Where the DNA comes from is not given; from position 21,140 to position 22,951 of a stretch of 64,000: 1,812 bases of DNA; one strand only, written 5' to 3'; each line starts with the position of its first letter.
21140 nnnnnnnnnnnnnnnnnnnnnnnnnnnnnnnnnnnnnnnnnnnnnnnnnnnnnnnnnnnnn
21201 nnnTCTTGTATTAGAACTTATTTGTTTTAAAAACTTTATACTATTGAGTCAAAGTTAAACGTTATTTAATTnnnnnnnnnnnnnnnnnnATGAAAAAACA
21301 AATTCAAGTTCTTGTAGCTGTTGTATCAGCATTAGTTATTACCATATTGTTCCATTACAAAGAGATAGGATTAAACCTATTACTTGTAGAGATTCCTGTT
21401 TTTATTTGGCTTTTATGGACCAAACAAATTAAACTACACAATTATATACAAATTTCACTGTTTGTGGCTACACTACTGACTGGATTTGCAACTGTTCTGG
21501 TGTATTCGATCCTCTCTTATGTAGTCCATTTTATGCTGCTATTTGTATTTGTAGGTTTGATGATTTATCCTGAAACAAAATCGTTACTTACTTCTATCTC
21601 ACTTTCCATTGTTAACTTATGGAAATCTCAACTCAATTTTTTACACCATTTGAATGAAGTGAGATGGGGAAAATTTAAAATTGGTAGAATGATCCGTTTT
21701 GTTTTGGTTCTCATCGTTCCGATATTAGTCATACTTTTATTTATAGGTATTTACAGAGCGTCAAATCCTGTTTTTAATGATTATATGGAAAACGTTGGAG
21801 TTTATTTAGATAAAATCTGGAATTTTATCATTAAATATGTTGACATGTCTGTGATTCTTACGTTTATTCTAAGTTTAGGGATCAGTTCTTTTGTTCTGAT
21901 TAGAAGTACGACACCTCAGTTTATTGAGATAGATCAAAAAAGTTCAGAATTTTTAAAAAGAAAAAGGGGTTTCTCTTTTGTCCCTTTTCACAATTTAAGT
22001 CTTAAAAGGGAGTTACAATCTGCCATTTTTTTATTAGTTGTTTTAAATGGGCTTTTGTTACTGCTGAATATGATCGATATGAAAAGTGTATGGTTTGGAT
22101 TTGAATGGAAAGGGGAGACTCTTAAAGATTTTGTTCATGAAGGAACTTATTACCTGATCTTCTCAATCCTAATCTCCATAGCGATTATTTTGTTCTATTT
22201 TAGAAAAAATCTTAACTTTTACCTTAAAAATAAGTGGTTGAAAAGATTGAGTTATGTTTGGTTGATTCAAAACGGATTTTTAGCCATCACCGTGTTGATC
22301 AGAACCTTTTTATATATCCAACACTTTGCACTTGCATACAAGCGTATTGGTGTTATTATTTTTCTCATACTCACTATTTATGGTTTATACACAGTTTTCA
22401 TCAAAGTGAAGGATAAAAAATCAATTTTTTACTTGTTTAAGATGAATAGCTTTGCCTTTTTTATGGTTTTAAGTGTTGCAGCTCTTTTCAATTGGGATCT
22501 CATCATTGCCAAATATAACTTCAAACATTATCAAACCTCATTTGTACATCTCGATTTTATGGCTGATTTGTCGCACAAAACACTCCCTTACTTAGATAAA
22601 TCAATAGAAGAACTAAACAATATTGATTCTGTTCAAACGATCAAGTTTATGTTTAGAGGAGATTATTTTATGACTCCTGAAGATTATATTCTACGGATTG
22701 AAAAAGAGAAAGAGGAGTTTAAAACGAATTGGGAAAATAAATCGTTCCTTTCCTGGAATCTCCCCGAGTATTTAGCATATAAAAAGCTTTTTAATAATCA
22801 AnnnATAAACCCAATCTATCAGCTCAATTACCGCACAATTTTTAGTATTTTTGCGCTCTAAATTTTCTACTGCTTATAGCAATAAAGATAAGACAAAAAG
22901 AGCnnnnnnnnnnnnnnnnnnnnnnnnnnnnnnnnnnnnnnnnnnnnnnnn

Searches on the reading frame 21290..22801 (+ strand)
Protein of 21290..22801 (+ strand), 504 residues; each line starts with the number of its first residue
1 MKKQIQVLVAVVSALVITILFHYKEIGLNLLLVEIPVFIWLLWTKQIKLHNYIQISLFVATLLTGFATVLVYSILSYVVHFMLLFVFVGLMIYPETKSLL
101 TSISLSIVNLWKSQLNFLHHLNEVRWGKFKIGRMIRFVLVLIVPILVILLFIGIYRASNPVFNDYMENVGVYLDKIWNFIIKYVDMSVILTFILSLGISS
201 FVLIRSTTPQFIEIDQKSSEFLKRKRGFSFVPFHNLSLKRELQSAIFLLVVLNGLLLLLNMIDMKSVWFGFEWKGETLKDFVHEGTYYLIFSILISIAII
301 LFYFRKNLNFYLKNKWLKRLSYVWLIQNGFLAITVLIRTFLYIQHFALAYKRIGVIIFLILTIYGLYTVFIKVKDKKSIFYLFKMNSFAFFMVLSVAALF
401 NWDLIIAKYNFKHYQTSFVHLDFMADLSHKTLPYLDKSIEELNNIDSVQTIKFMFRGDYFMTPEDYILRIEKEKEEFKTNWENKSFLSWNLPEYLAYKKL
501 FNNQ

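Call 4: search_protein_families(library=pfam, proteins=[window:21290-22801:+], max_evalue=1)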
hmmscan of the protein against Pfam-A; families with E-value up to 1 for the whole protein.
window:21290-22801:+ (504 aa): 1 family
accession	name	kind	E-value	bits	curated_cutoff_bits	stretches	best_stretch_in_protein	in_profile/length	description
PF13687.11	DUF4153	-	1.2e-34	120.5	27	1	60-437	3-372/373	Domain of unknown function (DUF4153)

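Call 5: search_protein_families(library=ncbifam, proteins=[window:21290-22801:+], max_evalue=1)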
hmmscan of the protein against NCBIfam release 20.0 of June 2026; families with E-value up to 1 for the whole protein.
window:21290-22801:+ (504 aa): 0 families
